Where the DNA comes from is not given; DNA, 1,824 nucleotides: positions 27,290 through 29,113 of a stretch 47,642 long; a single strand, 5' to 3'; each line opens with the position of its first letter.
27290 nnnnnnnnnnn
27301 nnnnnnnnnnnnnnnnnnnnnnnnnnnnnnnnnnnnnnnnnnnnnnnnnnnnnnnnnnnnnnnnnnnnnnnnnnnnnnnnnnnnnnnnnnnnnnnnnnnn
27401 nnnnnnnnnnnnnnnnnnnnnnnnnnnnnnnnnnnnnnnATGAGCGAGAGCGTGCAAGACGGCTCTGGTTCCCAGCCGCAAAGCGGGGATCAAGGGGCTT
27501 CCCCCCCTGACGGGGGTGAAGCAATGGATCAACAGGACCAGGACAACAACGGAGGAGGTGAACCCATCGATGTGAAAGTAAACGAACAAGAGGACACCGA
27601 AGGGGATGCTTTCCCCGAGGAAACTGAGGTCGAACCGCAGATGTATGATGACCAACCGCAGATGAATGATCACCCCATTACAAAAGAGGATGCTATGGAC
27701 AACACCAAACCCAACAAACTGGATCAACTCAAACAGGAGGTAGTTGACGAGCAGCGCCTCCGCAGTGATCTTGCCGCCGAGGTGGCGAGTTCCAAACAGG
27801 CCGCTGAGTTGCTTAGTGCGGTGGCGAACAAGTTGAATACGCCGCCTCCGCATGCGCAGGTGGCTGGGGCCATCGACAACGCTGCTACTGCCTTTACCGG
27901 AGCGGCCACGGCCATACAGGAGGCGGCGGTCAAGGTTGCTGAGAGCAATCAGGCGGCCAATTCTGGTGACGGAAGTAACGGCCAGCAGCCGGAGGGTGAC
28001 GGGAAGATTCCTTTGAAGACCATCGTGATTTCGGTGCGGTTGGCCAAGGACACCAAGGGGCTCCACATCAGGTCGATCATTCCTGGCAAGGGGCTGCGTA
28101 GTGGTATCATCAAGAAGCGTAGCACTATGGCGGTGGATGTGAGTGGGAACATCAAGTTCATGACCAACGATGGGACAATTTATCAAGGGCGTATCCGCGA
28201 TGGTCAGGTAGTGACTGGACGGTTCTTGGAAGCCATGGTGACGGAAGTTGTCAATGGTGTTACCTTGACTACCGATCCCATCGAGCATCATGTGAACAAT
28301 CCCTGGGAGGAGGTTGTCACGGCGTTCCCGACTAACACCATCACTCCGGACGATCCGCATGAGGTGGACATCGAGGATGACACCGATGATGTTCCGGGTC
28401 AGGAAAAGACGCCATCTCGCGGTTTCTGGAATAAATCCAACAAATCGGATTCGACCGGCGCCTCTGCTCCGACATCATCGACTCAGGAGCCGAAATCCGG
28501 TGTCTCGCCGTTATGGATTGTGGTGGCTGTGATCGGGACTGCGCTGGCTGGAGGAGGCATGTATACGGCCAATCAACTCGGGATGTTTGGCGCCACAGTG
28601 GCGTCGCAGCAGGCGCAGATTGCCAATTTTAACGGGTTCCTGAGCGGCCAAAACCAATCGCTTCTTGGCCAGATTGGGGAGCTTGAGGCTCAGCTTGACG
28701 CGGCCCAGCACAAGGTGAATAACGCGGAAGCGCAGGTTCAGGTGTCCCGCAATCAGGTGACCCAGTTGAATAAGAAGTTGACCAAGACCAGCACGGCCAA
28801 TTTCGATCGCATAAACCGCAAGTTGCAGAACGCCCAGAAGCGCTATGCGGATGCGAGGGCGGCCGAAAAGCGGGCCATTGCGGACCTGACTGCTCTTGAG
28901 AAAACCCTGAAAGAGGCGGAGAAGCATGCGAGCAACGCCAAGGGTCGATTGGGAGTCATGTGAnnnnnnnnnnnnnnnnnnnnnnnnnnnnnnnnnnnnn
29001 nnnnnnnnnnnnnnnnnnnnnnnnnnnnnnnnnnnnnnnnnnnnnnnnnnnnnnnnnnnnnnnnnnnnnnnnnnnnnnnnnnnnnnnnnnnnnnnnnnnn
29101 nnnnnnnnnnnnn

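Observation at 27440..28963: Strong compositional outlier: GC-rich gene embedded in an AT-rich genome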

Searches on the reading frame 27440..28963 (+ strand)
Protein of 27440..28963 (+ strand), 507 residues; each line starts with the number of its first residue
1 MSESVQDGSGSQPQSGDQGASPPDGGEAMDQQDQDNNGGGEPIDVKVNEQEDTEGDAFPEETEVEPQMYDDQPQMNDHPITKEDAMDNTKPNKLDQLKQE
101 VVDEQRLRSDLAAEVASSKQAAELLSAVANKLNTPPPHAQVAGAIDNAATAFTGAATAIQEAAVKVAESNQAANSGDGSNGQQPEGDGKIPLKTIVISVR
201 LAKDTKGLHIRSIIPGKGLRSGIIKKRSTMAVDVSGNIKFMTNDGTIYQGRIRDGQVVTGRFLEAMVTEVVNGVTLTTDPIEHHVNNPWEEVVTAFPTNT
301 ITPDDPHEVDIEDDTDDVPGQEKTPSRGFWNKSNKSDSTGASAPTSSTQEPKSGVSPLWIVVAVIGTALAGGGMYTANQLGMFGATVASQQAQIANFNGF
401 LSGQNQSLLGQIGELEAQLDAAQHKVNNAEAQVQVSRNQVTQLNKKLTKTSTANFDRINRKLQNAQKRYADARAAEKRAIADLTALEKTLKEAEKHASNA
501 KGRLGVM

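Call 6: search_protein_families(library=pfam, proteins=[window:27440-28963:+], max_evalue=0.01)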
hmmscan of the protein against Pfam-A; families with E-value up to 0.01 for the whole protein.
window:27440-28963:+ (507 aa): 0 families

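Call 7: search_protein_families(library=ncbifam, proteins=[window:27440-28963:+], max_evalue=0.001)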
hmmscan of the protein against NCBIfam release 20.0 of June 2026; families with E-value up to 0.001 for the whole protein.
window:27440-28963:+ (507 aa): 6 families
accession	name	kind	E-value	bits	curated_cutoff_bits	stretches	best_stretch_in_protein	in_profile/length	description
TIGR04320.1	Surf_Exclu_PgrA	domain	2.1e-05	24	70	1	376-503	212-344/360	SEC10/PgrA surface exclusion domain-containing protein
NF005411.0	PRK06975.1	equivalog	6.9e-05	21.4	414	1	315-468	288-436/660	fused uroporphyrinogen-III synthase HemD/membrane protein HemX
NF047362.1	CT392_fam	equivalog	0.00016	20.7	160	1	330-493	34-196/383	CT392 family protein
TIGR02168.1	SMC_prok_B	equivalog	0.0002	19.2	567.35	1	388-502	748-861/1181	chromosome segregation protein SMC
TIGR02169.1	SMC_prok_A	equivalog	0.00031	18.5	729.4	1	372-499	658-784/1165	chromosome segregation protein SMC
TIGR03007.1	pepcterm_ChnLen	equivalog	0.00096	17.5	278.85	0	378-473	168-267/498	XrtA system polysaccharide chain length determinant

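Call 8: find_encoding_contigs(protein=window:27440-28963:+, flank=10000, max_places=10)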
Protein window:27440-28963:+ (507 aa): 1 contig read that carries it; 1 place shown.
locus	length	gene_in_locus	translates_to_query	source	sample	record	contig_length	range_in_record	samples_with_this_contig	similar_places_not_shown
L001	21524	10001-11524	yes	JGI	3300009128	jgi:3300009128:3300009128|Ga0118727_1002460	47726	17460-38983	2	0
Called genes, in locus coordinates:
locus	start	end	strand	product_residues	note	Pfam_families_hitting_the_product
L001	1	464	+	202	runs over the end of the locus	-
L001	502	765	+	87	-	PF00312:Ribosomal_S15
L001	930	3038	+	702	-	PF01138:RNase_PH, PF03725:RNase_PH_C, PF03726:PNPase (weak), PF01138:RNase_PH, PF00013:KH_1, PF00575:S1, PF24685:OB_RRP5_4th (weak)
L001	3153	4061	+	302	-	PF00849:PseudoU_synth_2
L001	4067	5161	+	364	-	PF01926:MMR_HSR1, PF02421:FeoB_N (weak), PF06071:YchF-GTPase_C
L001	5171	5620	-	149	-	PF00383:dCMP_cyt_deam_1, PF14437:MafB19-deam (weak)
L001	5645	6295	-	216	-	PF06559:DCD_N (weak), PF22769:DCD, PF00692:dUTPase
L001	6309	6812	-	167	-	PF00186:DHFR_1, PF01872:RibD_C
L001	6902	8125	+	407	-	PF03952:Enolase_N, PF00113:Enolase_C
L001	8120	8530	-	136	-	-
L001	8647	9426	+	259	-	-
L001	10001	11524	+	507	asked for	-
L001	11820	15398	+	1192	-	PF07759:DUF1615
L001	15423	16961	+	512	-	PF03734:YkuD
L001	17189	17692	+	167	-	-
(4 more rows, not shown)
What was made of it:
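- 27440..28963 (+): Protein-coding gene of 507 aa with no detectable relatives (ORFan). Architecture: acidic disordered head (1-95), Ala-rich helices (92-174), beta-rich middle (196-300), acidic/Ser-Thr linker (301-355), one TM (about 354-378), C-terminal 130-residue helix (377-505). ATG start, TGA stop, and an SD-like AAGGGGA at -14 to -8. The JGI gene caller called it as a gene (call 8).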

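Call 9: find_homologous_proteins(query=window:27440-28963:+, max_evalue=0.001)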
Query window:27440-28963:+: 8000 candidates shared short words with the query, none scored E <= 0.001.
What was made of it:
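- The word-indexed search of 5.8 billion proteins found none (call 9).
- Tried and rejected: The word-indexed search of 5.8 billion proteins found nothing (call 9).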

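Call 17: search_protein_representatives(protein=window:27440-28963:+)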
Query: 507 residues. Proteins with E-value up to 0.001 (for the whole library): 1; up to 1e-10: 0; up to 1e-30: 0. The best 1 are listed.
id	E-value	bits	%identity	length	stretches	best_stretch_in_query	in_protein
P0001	9.7e-06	41.6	24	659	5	385-457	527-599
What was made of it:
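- There is no homologue among about 15 billion proteins (calls 9, 17).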

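Call 18: find_related_loci(query=window:27440-28963:+, collection=metagenome_contigs, flank=10000)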
Query window:27440-28963:+ (507 aa) in metagenome_contigs; peptide patterns used: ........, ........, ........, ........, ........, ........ (x = any residue, [..] = any of these).
59 stretches matched a pattern, but none encodes a relative of the query by tblastn (E <= 1e-3).

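Call 19: find_related_loci(query=window:27440-28963:+, collection=viral_contigs, flank=10000)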
Query window:27440-28963:+ (507 aa) in viral_contigs; peptide patterns used: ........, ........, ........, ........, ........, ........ (x = any residue, [..] = any of these).
6 stretches matched a pattern, but none encodes a relative of the query by tblastn (E <= 1e-3).

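Call 24: search_protein_families(library=phrogs, proteins=[window:27440-28963:+], max_evalue=0.01)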
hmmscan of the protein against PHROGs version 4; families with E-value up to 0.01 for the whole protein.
window:27440-28963:+ (507 aa): 2 families
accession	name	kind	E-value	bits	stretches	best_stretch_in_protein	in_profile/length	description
phrog_1535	-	tail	0.00027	20.2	1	388-503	112-224/1152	tail length tape measure protein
phrog_6188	-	unknown function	0.004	18.6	0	411-474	61-122/125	-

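Call 32: predict_structure(protein=window:27440-28963:+)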
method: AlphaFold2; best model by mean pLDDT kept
length: 507 residues; sequences in the alignment: 1
mean_pLDDT: 50.5   pTM: 0.25
mean pLDDT of the five models: 50.5, 46.4, 45.9, 44.7, 44.4
residues with pLDDT >= 90: 10; 70-90: 97; 50-70: 82; < 50: 318
segments of 3 or more residues with pLDDT < 50: 1-20, 25-29, 31-53, 57-67, 72-84, 87-91, 132-146, 175-179, 181-375
pLDDT, mean of each block of 10 residues (from residue 1): 39 41 46 42 43 46 48 46 48 59 59 50 50 47 48 51 54 49 37 31 31 29 27 37 38 39 38 29 31 29 35 39 35 33 33 40 45 49 64 72 78 81 77 74 79 78 83 85 90 87 67
secondary structure, 60 per line:
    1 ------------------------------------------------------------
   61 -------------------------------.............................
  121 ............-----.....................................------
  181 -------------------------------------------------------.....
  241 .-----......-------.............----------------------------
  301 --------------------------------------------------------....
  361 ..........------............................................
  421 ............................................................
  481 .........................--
elements in order: H92-132 H138-174 E236-241 E247-252 H260-272 H357-370 H377-505
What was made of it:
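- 27440..28963 (+): AlphaFold2 gives helix 377-505 at pLDDT 72-90 (call 32).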

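Call 34: search_solved_structures(query=window:27440-28963:+, max_evalue=1)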
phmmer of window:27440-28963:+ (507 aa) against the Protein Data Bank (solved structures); distinct sequences matched with E-value up to 1: 3.
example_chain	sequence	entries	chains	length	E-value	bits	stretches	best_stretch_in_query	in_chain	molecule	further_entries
3i00_A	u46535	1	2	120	0.4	13.2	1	390-473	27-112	Huntingtin-interacting protein 1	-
2qa7_A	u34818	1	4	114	0.41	13.1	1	390-473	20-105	Huntingtin-interacting protein 1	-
2ocy_A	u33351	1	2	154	0.43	13.1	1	378-484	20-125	Rab guanine nucleotide exchange factor SEC2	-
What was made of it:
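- PDB sequences gave none (call 34).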

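Call 35: search_protein_families(library=padloc, proteins=[window:27440-28963:+], max_evalue=0.01)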
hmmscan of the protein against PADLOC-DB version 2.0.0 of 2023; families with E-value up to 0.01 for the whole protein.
window:27440-28963:+ (507 aa): 2 families
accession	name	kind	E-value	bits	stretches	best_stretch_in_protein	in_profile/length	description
PDLC00551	JetC2|JetC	-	0.00078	15.4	1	405-502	876-970/1365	DUF3584 domain; MukB-like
PDLC02739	PbeC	-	0.0019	15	1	401-501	371-471/644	PbeC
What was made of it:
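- Checked: No family match was found (calls 6, 7, 9, 17, 24, 35).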

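Call 39: list_cluster_members(proteins=[window:27440-28963:+, window:29259-32837:+, window:26086-26865:+, window:24341-25564:+])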
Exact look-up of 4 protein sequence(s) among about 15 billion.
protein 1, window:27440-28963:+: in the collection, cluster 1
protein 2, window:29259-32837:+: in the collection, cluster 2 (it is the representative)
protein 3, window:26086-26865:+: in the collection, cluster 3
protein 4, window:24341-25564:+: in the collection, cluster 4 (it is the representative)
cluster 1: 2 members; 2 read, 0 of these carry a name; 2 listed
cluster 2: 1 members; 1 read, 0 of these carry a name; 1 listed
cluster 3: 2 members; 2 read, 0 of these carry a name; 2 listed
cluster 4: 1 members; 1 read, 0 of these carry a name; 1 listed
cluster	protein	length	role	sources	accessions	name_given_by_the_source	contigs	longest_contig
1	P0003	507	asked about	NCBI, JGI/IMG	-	-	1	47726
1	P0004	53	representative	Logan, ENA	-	-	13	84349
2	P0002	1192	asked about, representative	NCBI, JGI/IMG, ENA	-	-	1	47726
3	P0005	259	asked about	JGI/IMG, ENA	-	-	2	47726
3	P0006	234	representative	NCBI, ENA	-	-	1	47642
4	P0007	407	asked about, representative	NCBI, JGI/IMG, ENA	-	-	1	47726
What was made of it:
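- The JGI contig Ga0118727_1002460 and its trimmed NCBI/ENA copy are the same assembly (calls 8, 39). No other assembly contains the gene (calls 9, 18, 39).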
